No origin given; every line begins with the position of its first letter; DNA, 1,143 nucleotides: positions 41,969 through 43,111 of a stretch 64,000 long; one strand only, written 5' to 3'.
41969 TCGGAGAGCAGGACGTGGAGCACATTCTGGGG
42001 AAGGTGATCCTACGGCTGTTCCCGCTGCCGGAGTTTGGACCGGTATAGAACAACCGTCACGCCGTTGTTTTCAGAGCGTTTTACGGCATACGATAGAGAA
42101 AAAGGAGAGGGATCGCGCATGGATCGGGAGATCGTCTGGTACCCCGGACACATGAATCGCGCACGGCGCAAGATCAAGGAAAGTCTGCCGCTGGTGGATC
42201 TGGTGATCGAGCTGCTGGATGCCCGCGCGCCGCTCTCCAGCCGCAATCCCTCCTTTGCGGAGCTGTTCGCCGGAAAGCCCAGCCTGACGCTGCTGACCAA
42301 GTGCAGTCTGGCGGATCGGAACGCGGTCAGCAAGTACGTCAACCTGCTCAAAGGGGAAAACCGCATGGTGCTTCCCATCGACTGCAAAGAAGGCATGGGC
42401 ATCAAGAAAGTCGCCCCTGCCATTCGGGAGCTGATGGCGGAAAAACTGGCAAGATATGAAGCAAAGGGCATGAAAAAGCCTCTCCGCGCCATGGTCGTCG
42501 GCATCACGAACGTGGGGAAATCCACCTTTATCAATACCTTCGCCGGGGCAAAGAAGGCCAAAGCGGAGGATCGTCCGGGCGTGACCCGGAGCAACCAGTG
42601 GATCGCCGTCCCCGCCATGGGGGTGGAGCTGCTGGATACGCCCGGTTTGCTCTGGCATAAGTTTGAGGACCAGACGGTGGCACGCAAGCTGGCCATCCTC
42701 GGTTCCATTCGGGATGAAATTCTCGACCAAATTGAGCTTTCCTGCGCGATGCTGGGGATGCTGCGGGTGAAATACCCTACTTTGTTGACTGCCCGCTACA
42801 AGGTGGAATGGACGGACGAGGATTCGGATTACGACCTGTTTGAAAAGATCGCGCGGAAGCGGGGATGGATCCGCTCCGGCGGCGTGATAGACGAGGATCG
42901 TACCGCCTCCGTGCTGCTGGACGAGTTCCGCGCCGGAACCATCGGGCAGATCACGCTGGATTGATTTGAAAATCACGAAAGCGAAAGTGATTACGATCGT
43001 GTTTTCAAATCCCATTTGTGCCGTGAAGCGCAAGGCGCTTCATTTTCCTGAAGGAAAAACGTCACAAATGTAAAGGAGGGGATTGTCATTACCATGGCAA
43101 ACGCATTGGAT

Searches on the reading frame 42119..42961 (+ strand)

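Call 77: search_protein_families(library=ncbifam, proteins=[window:42119-42961:+], max_evalue=0.00001)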
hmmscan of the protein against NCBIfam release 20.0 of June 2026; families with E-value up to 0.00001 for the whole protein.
window:42119-42961:+ (281 aa): 13 families
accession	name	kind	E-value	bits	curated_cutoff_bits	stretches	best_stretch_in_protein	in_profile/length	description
TIGR03596.1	GTPase_YlqF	equivalog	8.7e-93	310.7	208.2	1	5-281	1-276/276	ribosome biogenesis GTPase YlqF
TIGR03594.1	GTPase_EngA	equivalog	3.1e-14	52.8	306.7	1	16-178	70-234/432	ribosome biogenesis GTPase Der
TIGR00231.1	small_GTP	domain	4.9e-11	42.7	42.5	1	124-180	6-63/164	GTP-binding protein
NF000908.1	PRK00089.1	equivalog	1.1e-10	41.3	237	1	125-179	7-63/291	GTPase Era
TIGR03598.1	GTPase_YsxC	equivalog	3e-08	33.5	124.45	1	125-185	22-82/186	ribosome biogenesis GTP-binding protein YihA/YsxC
NF003661.0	PRK05291.1-3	equivalog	3.1e-08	33.4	380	0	117-177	212-274/448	tRNA uridine-5-carboxymethylaminomethyl(34) synthesis GTPase MnmE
NF003255.0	PRK04213.1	equivalog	3.5e-08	33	164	1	119-184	7-69/204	GTP-binding protein EngB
TIGR00450.1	mnmE_trmE_thdF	equivalog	6.4e-08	32.1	252.6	1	103-178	194-268/446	tRNA uridine-5-carboxymethylaminomethyl(34) synthesis GTPase MnmE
NF002828.0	PRK03003.1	equivalog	2.6e-07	29.6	631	1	111-158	30-77/477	ribosome biogenesis GTPase Der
NF007071.0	PRK09518.1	equivalog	2.9e-07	29.4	953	1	114-158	263-308/706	bifunctional cytidylate kinase/GTPase Der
TIGR03597.1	GTPase_YqeH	equivalog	8e-07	28.5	297.4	1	117-181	151-219/361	ribosome biogenesis GTPase YqeH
TIGR00436.1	era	equivalog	3.3e-06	26.7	116.25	0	124-186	3-67/270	GTPase Era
TIGR03918.1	GTP_HydF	equivalog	6.5e-06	25.2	325.55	0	125-177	11-66/392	[FeFe] hydrogenase H-cluster maturation GTPase HydF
